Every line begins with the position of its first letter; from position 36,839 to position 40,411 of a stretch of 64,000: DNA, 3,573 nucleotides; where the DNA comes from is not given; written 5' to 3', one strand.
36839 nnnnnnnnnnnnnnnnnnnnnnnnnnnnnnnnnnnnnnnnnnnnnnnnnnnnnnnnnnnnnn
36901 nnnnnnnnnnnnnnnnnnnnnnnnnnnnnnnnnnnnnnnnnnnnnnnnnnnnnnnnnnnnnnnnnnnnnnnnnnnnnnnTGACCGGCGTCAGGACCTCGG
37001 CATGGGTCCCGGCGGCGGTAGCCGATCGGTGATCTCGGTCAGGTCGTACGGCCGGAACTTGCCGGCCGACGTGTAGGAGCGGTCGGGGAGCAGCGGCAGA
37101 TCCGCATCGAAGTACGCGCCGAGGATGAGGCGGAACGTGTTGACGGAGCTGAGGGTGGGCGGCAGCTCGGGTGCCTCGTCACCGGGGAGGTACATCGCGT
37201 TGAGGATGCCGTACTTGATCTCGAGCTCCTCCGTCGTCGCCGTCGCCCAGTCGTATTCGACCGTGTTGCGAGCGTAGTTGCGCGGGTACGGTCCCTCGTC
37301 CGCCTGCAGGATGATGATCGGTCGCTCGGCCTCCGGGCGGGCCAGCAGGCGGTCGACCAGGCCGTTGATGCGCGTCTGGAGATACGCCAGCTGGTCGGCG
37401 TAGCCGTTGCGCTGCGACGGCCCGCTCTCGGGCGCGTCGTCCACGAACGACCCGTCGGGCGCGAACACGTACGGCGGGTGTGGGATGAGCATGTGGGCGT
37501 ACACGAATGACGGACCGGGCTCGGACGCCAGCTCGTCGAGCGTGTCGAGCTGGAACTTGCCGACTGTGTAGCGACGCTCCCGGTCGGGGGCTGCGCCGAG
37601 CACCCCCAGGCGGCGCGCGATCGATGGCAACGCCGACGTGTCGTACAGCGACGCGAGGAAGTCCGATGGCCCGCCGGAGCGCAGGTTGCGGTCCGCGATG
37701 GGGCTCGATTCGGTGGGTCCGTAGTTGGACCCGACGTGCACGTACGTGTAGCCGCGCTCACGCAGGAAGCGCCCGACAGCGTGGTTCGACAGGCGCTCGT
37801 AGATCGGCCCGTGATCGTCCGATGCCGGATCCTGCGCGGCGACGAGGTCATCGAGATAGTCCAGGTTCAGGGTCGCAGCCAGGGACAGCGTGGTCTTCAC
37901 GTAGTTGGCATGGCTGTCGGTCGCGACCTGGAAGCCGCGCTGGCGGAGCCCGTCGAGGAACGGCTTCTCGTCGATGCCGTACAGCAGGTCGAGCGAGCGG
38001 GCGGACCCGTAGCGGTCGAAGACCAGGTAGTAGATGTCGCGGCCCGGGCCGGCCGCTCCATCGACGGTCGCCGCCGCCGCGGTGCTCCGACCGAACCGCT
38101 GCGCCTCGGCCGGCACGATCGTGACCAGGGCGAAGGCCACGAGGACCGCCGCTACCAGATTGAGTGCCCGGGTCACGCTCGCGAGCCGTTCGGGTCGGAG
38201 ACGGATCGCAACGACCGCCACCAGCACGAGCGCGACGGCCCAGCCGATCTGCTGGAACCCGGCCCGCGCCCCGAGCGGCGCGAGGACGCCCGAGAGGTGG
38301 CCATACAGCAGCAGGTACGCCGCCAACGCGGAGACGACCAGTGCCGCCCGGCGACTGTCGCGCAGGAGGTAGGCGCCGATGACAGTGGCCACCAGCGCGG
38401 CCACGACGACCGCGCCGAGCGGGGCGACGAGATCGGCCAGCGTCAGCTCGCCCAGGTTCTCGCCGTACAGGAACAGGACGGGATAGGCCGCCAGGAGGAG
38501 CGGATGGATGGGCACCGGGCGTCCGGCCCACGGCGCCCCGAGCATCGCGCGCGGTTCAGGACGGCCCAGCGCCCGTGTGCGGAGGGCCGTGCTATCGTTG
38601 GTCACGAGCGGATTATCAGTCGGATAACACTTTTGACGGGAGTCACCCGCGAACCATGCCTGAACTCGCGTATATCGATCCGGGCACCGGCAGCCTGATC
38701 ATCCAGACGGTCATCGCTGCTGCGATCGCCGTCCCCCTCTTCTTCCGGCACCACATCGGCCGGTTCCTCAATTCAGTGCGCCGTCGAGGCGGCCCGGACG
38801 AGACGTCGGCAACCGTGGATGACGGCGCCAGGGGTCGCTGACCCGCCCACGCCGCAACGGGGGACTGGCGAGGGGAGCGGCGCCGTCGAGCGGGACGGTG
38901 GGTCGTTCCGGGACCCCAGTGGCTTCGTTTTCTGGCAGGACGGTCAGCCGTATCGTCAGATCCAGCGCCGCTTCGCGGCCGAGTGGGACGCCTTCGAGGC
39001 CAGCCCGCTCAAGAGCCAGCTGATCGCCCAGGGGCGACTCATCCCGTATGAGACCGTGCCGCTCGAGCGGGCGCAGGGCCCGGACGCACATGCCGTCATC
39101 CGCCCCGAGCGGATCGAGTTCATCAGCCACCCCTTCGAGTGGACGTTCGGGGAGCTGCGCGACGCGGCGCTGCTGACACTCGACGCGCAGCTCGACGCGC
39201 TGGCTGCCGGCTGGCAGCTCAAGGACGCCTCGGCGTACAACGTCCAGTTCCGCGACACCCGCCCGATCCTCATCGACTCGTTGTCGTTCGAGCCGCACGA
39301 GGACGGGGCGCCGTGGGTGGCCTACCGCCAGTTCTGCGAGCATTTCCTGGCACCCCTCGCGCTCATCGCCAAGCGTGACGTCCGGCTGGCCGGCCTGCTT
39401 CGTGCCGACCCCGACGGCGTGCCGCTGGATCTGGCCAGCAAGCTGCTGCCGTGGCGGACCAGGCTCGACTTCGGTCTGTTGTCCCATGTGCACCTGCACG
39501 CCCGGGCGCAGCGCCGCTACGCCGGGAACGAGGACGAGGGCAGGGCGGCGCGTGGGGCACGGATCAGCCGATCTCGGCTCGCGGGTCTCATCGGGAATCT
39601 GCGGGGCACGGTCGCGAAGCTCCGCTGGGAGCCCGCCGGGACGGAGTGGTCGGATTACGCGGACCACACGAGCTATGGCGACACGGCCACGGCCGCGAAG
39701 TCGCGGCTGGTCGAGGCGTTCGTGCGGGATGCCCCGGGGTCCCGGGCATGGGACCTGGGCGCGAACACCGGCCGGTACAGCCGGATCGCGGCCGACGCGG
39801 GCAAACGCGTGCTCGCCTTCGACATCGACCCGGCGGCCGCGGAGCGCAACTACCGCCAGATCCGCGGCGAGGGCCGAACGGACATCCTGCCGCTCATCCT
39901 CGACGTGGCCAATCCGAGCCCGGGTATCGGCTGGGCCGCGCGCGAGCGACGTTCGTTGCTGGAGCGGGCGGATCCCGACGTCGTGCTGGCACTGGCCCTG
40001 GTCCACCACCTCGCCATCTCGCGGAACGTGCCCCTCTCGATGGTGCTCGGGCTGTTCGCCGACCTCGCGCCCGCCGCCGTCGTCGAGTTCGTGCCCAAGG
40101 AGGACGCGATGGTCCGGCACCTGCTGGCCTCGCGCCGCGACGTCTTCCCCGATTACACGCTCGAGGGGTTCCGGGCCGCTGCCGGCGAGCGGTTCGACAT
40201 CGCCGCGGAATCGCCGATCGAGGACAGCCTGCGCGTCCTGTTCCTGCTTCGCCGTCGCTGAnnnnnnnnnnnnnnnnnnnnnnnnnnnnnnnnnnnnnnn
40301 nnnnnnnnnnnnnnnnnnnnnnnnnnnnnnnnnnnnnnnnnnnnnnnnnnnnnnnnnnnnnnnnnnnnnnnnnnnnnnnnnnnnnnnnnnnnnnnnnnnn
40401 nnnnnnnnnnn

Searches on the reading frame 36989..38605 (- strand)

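Call 14: search_protein_families(library=pfam, proteins=[window:36989-38605:-])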
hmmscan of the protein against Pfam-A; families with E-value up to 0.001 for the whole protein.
window:36989-38605:- (538 aa): 1 family
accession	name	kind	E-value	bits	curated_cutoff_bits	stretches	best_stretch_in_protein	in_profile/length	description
PF00884.28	Sulfatase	-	2.6e-07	30.7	25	1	210-444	22-251/301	Sulfatase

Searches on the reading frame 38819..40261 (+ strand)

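Call 14: search_protein_families(library=pfam, proteins=[window:38819-40261:+])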
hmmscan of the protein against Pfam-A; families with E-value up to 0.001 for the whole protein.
window:38819-40261:+ (480 aa): 1 family
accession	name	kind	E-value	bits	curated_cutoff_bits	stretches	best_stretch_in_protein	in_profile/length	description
PF08242.18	Methyltransf_12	-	2.9e-06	28.4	30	1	312-402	2-79/98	Methyltransferase domain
